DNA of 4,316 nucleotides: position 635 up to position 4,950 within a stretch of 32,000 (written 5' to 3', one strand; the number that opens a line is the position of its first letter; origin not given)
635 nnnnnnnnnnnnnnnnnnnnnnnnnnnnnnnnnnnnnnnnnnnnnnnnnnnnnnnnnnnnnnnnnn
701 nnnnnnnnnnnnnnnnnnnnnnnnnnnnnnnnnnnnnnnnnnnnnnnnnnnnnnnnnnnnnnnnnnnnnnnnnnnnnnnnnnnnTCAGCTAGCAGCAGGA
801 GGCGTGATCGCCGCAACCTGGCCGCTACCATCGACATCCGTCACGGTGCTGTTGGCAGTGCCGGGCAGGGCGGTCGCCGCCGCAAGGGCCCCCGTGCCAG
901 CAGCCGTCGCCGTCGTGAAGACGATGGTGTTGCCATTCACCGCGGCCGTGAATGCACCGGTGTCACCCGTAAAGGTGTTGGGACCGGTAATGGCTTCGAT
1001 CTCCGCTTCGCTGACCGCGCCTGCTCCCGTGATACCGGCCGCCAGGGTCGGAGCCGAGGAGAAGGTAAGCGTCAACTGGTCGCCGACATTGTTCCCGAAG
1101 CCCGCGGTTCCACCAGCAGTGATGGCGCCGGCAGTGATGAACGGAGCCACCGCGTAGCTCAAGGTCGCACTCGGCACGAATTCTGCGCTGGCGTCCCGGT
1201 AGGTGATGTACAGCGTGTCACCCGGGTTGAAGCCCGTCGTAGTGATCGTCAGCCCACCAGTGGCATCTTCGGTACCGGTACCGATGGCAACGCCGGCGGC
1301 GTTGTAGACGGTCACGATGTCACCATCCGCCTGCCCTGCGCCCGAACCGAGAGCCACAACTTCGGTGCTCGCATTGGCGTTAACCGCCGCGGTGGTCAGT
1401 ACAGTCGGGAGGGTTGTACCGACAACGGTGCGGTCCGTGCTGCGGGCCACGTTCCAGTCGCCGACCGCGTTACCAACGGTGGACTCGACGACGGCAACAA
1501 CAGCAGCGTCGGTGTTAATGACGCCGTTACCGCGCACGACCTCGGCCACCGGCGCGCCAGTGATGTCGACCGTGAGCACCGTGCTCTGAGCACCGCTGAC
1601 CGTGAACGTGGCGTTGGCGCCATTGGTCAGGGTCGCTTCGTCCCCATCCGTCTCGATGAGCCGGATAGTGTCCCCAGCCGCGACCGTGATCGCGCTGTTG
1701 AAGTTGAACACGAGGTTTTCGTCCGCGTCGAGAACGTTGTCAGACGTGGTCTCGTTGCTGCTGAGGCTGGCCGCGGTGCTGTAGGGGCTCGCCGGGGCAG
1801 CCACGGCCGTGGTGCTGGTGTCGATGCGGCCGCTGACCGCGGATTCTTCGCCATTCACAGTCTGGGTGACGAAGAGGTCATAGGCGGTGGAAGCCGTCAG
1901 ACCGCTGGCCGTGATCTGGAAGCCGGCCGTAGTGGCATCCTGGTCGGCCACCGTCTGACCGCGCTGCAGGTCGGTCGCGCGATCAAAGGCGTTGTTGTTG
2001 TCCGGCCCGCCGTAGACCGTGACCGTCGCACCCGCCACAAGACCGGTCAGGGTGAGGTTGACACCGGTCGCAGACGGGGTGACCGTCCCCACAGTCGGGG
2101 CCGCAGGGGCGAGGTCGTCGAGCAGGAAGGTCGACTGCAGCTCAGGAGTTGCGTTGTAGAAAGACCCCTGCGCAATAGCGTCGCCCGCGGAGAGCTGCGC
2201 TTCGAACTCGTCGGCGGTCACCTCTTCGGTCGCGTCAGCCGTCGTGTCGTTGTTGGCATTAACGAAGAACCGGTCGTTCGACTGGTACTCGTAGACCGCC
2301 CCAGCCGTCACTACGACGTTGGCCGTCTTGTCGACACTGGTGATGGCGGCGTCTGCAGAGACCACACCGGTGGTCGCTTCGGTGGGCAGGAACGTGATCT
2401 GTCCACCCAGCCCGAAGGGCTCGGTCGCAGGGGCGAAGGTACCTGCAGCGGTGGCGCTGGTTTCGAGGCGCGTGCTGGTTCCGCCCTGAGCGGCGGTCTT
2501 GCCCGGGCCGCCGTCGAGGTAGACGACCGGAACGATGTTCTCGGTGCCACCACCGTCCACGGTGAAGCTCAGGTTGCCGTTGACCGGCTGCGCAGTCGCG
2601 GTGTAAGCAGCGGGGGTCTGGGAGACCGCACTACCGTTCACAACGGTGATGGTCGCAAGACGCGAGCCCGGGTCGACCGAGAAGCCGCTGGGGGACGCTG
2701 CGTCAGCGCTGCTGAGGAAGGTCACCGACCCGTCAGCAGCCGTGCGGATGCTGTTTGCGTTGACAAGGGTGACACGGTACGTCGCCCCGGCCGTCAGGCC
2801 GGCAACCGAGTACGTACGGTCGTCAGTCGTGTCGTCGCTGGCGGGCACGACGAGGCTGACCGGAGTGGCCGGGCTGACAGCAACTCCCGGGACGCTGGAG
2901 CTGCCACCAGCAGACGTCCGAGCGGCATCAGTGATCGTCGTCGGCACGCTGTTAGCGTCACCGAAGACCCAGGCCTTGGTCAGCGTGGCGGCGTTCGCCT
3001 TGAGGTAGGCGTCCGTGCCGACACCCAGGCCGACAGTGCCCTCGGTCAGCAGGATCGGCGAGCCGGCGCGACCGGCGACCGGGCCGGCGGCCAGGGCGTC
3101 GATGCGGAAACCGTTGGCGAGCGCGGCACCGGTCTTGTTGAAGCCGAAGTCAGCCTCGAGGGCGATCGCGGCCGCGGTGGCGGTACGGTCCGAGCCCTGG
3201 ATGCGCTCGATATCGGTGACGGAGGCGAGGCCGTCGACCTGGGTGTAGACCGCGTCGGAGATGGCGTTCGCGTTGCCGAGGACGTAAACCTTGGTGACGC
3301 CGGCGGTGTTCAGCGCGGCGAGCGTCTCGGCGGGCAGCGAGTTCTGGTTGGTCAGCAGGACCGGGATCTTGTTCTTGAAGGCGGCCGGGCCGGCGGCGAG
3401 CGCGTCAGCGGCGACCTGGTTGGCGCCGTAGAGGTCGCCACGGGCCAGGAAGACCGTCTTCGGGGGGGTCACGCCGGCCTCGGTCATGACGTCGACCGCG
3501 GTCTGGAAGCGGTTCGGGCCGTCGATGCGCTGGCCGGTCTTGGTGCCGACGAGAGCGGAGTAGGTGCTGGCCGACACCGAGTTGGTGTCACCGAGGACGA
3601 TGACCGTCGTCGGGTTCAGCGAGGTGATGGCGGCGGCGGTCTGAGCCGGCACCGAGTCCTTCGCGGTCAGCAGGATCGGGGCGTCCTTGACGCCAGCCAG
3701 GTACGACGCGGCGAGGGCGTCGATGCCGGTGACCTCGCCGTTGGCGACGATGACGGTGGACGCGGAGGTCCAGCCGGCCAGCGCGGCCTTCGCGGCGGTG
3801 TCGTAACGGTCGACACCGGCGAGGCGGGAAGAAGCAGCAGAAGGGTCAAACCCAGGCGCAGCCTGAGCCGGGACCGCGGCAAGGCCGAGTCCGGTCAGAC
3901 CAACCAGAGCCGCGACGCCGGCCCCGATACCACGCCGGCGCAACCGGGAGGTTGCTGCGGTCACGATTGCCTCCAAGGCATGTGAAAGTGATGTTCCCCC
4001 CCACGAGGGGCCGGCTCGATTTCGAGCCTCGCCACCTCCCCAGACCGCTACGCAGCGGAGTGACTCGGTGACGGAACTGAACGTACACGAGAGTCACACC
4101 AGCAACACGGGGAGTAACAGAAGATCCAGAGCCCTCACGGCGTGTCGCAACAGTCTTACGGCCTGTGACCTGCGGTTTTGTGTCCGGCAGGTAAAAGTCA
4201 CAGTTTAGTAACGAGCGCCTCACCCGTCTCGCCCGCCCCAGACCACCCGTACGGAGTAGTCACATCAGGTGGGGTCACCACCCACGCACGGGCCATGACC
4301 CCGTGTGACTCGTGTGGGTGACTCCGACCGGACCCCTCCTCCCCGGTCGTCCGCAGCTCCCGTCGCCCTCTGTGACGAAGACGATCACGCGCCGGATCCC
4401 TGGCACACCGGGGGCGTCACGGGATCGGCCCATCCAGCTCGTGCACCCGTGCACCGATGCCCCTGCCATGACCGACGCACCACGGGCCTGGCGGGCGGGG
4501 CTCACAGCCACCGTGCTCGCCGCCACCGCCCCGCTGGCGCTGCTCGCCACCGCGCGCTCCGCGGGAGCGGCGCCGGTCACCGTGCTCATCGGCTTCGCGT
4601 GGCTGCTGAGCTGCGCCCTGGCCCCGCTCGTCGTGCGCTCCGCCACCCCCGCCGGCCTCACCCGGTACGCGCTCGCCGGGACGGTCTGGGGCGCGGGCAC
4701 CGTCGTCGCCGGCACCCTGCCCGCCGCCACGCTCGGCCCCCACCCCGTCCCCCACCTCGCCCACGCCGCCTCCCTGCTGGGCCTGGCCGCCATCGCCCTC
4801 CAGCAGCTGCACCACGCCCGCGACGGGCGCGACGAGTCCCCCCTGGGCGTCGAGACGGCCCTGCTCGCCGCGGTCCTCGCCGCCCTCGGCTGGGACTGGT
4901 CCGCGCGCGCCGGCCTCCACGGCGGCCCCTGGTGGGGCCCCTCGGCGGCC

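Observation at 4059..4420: Dense two-orientation array of kGTGACTc sites between the S-layer-like gene and an EAL phosphodiesterase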

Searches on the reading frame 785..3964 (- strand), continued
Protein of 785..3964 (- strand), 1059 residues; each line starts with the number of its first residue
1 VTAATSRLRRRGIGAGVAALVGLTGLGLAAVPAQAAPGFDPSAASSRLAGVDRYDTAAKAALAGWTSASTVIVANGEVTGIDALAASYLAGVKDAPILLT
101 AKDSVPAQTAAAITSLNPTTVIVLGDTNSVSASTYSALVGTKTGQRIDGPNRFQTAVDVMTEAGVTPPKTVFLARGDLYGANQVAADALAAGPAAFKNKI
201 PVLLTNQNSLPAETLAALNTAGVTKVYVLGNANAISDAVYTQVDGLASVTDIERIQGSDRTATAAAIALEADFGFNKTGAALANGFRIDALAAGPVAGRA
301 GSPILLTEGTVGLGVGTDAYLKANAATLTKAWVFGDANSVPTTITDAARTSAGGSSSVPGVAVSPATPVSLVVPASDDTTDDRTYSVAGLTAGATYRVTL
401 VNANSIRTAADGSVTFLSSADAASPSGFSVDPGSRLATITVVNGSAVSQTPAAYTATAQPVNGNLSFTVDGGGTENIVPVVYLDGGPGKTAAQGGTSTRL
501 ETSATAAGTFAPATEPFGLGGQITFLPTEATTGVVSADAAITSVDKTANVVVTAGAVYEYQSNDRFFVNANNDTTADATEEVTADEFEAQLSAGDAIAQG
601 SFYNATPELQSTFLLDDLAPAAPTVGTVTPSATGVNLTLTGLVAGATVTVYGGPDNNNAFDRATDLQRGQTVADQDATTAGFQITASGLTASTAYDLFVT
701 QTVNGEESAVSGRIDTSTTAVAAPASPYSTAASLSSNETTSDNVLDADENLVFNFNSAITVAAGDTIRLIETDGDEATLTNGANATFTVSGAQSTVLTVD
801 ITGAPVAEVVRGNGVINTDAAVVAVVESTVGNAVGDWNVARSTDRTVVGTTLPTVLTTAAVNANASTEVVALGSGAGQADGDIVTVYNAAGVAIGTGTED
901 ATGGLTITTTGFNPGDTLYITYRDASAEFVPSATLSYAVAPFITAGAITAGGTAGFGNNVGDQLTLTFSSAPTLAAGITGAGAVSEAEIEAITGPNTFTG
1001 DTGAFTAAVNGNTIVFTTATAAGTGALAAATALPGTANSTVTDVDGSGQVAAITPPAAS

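Call 21: find_encoding_contigs(protein=P0008, flank=3000, max_places=1)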
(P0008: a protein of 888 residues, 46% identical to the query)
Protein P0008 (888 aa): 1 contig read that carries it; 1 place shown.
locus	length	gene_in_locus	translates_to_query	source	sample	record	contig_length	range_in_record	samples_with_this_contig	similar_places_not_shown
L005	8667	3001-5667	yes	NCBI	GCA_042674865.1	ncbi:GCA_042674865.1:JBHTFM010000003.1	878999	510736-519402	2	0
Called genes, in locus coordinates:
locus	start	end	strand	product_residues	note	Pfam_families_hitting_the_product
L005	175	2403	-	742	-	PF00990:GGDEF, PF00563:EAL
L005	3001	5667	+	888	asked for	PF04122:CW_binding_2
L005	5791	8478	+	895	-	PF04122:CW_binding_2, PF19078:Big_12 (faint)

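Call 22: find_encoding_contigs(protein=P0011, flank=3000, max_places=1)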
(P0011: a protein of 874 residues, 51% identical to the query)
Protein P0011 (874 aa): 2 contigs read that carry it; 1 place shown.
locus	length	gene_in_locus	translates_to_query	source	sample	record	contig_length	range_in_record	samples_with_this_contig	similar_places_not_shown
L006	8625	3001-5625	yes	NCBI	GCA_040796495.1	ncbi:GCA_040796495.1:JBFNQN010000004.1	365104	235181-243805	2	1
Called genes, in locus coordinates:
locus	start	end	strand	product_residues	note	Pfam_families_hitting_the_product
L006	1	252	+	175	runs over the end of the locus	PF00583:Acetyltransf_1, PF13527:Acetyltransf_9, PF13508:Acetyltransf_7 (weak)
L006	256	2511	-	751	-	PF00990:GGDEF, PF00563:EAL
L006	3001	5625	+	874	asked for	PF04122:CW_binding_2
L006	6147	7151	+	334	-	PF13641:Glyco_tranf_2_3, PF00535:Glycos_transf_2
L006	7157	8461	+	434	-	-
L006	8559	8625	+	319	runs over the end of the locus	PF04122:CW_binding_2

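Call 23: find_encoding_contigs(protein=P0012, flank=3000, max_places=1)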
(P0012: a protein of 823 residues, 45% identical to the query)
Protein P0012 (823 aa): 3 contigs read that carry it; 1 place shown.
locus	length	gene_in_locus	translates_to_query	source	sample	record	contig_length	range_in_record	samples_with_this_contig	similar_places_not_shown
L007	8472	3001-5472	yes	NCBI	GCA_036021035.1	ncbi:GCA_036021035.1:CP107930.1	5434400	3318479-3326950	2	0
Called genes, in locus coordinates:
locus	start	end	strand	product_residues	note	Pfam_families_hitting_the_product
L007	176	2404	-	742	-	PF00990:GGDEF, PF00563:EAL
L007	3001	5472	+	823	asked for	PF04122:CW_binding_2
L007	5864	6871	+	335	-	PF13641:Glyco_tranf_2_3 (weak), PF00535:Glycos_transf_2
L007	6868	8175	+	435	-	-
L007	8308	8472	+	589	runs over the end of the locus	PF04326:SLFN_AlbA_2, PF13749:HATPase_c_4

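Call 24: find_encoding_contigs(protein=P0015, flank=3000, max_places=1)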
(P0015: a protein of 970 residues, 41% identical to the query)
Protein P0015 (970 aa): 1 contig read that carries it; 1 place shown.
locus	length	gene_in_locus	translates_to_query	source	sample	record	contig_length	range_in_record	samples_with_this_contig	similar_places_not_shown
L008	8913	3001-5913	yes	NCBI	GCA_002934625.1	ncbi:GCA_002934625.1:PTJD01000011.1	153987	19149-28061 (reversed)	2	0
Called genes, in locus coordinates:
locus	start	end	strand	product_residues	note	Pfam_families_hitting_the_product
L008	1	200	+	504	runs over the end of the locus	PF00990:GGDEF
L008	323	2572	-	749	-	PF00990:GGDEF, PF00563:EAL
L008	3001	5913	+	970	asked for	PF04122:CW_binding_2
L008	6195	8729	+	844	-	PF04122:CW_binding_2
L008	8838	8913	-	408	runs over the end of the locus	-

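Call 36: find_encoding_contigs(protein=P0023, flank=3000, max_places=1)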
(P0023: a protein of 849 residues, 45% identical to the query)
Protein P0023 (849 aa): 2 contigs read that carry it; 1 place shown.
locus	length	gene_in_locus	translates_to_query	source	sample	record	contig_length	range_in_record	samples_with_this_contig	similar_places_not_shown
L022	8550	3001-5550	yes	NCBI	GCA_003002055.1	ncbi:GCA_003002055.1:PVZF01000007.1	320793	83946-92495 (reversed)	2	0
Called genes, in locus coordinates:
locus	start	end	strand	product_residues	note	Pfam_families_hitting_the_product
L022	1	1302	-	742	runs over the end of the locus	PF00990:GGDEF, PF00563:EAL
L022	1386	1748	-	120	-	PF13470:PIN_3 (weak), PF26343:VapC50_C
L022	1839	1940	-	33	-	-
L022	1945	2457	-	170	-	PF12728:HTH_17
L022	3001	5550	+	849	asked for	PF04122:CW_binding_2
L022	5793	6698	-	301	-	PF01609:DDE_Tnp_1, PF13359:DDE_Tnp_4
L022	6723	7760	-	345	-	PF00135:COesterase, PF20434:BD-FAE, PF07859:Abhydrolase_3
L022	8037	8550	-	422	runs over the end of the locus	PF00232:Glyco_hydro_1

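Call 37: find_encoding_contigs(protein=P0024, flank=3000, max_places=1)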
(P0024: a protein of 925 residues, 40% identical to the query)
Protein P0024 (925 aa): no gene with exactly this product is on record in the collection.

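Call 38: find_encoding_contigs(protein=P0027, flank=3000, max_places=1)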
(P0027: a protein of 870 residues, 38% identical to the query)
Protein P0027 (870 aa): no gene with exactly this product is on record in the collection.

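Call 91: find_encoding_contigs(protein=P0049, flank=3000, max_places=1)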
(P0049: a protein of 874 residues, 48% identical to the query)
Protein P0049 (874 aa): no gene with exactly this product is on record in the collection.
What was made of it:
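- Tried and rejected: Three look-ups found no record (calls 37, 38, 91), so no further CWB2 paralogue of K. radiotolerans could be inspected.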

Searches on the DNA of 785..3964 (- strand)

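Call 75: build_rna_model(alignment_id=A6, structure=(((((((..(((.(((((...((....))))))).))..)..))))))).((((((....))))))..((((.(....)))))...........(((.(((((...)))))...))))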
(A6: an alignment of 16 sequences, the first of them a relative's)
Model R1 built from alignment A6 (16 sequences, 117 columns); structure: as given.
model positions 112; base pairs 36; branch points 3; effective number of sequences 1.36; information 0.59 bits per position. Calibrated on 0.2 Mb of random sequence (short: E-values are rough).
structure used (alignment columns):
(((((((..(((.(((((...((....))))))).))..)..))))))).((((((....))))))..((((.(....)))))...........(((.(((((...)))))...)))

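Call 76: search_with_rna_model(model_id=R1, sources=[window, L001, L002, L003, L004, L005, L006, L007, L008, L009, L010, L012, L013, L016, L017, L022], max_evalue=1, make_alignment=true)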
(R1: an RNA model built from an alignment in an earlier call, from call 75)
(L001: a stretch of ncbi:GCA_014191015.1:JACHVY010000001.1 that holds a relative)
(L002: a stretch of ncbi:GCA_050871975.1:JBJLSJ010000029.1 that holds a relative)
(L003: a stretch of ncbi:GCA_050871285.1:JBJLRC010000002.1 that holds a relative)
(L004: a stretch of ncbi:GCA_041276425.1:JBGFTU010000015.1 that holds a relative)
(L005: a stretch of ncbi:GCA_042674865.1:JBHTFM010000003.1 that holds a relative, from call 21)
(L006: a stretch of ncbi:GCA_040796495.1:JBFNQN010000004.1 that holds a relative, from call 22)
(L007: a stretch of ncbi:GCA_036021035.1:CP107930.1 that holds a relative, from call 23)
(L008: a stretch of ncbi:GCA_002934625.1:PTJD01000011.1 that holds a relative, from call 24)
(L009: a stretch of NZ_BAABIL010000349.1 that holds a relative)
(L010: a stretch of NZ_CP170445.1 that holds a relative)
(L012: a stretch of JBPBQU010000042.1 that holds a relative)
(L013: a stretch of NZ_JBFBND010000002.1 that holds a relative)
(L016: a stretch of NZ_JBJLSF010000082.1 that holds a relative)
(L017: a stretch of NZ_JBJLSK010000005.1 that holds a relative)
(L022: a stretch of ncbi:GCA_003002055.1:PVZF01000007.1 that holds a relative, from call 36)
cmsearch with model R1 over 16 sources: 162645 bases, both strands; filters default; matches with E-value up to 1: 24.
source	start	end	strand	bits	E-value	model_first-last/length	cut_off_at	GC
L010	7754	7865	-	129.1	5.9e-29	1-112/112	no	0.66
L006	2892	3003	+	128.9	6.4e-29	1-112/112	no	0.65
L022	2894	3003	+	125.4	4.5e-28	1-112/112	no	0.67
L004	3892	4003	+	124.9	5.8e-28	1-112/112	no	0.63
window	3962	4073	-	123.5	1.3e-27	1-112/112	no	0.64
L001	3751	3862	+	123.5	1.3e-27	1-112/112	no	0.64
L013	98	211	-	122.1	2.7e-27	1-112/112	no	0.68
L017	1883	1994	+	121.6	3.5e-27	1-112/112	no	0.66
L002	3892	4003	+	120.8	5.5e-27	1-112/112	no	0.66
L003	3893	4003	+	120.4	6.9e-27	1-112/112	no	0.66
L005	2893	3003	+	115.6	9.4e-26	1-112/112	no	0.68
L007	2893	3003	+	115.6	9.4e-26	1-112/112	no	0.68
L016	3431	3541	+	112.3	5.8e-25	1-112/112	no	0.66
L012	1754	1865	-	93.1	2.2e-20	1-112/112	no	0.64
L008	2895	3003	+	63.7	2.3e-13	1-112/112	no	0.7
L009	5492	5601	-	61.9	6e-13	1-112/112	no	0.71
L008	6095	6197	+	25.9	0.00022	1-112/112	no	0.73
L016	3431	3474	-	16.8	0.032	1-44/112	no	0.68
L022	2894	2937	-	15.9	0.053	1-44/112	no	0.73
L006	6284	6401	+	13.9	0.16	1-112/112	no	0.74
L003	95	196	+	13.3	0.22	1-112/112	no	0.71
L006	2895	2931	-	11.5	0.61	4-41/112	no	0.68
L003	3817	3935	-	11.4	0.64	1-112/112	no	0.61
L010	7826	7862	+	11.3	0.69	4-41/112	no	0.7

Alignment A7: 24 matches aligned to the model, 167 columns, each read 5' to 3' on its own strand. Consensus structure (alignment columns), stored with it:
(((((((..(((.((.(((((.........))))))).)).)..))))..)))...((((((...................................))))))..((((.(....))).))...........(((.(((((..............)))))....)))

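Call 77: search_with_rna_model(model_id=R1, sources=[window, L002, L003, L004, L005, L006, L007, L008, L009, L010, L012, L013, L016, L017, L022], max_evalue=0.001, make_alignment=true)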
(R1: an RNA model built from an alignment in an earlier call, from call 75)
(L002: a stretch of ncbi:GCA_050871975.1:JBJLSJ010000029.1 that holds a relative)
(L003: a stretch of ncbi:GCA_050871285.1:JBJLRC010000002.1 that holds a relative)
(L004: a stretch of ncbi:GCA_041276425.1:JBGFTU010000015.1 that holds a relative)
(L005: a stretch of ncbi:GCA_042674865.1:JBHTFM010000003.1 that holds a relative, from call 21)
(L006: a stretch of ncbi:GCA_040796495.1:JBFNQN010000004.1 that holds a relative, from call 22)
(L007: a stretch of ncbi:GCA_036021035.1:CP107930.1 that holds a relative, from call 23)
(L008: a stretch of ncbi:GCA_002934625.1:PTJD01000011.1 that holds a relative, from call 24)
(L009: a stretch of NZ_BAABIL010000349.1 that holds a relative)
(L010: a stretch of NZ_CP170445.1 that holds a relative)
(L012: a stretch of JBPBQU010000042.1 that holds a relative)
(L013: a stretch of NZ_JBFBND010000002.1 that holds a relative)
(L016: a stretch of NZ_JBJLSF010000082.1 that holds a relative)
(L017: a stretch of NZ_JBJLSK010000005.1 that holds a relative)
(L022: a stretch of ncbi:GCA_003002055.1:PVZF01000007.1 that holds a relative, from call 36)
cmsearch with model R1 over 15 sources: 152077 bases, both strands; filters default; matches with E-value up to 0.001: 16.
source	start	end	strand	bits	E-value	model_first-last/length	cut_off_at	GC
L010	7754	7865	-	129.1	5.5e-29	1-112/112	no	0.66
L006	2892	3003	+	128.9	6e-29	1-112/112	no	0.65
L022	2894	3003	+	125.4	4.2e-28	1-112/112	no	0.67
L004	3892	4003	+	124.9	5.4e-28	1-112/112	no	0.63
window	3962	4073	-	123.5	1.2e-27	1-112/112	no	0.64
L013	98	211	-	122.1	2.5e-27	1-112/112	no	0.68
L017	1883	1994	+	121.6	3.3e-27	1-112/112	no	0.66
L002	3892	4003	+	120.8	5.1e-27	1-112/112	no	0.66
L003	3893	4003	+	120.4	6.5e-27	1-112/112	no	0.66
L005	2893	3003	+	115.6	8.8e-26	1-112/112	no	0.68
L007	2893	3003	+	115.6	8.8e-26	1-112/112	no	0.68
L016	3431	3541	+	112.3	5.5e-25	1-112/112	no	0.66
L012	1754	1865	-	93.1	2.1e-20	1-112/112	no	0.64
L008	2895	3003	+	63.7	2.1e-13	1-112/112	no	0.7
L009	5492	5601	-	61.9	5.6e-13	1-112/112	no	0.71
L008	6095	6197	+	25.9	0.00021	1-112/112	no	0.73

Alignment A8: 16 matches aligned to the model, 121 columns, each read 5' to 3' on its own strand. Consensus structure (alignment columns), stored with it:
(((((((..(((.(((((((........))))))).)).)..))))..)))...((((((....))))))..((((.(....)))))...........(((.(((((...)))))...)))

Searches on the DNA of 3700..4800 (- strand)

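Call 18: search_rna_families(source=window, start=3700, end=4800, threshold=evalue, max_evalue=10, show_alignments=3)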
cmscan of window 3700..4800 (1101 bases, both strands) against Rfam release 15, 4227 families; matches with E-value up to 10: 2.
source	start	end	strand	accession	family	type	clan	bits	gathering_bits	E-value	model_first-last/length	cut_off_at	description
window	3731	3824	+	RF01528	CC3513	Gene; sRNA;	-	17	40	2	61-157/176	no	caulobacter sRNA CC3513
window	4377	4429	-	RF01059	mir-598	Gene; miRNA;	-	15.4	69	6.3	1-80/80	no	mir-598 microRNA precursor family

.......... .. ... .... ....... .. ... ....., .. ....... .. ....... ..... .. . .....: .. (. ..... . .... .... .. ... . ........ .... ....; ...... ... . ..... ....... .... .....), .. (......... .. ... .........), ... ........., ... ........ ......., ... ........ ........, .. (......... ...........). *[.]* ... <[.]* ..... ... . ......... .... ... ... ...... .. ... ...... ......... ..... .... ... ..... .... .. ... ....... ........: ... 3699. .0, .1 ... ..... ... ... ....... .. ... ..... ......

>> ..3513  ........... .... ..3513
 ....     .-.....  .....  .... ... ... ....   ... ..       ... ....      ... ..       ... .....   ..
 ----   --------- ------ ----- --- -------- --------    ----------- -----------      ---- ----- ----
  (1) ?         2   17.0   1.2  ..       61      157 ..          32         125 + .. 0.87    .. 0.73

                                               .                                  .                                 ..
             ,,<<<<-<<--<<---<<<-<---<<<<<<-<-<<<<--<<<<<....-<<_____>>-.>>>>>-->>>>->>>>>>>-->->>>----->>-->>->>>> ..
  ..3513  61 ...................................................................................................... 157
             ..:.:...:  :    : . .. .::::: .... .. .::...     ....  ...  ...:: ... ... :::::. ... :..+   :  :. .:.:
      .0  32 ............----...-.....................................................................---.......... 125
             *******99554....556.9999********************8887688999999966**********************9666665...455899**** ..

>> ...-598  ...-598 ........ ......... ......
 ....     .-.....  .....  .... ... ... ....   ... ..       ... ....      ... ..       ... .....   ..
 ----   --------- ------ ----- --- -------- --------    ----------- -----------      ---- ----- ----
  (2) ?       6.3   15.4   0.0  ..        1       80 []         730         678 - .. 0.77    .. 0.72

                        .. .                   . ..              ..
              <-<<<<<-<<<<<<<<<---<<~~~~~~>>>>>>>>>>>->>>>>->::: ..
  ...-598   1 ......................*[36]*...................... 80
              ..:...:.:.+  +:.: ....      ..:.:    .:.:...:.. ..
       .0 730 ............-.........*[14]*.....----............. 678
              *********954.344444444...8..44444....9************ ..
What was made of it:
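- On Known riboswitch or cis-regulatory RNA (Rfam 15, including c-di-GMP-I/II and ydaO): For 3700-4800 only two chance-level hits at E of 2 and 6 (call 18).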

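Call 83: search_dna_similar(query=window:3962-4420:-, collection=plasmids, mode=distant, max_evalue=0.001, max_rows=10)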
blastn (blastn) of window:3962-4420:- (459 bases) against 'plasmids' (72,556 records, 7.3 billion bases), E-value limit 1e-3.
No match.
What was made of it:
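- Tried and rejected: The element has no plasmid match (call 83).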
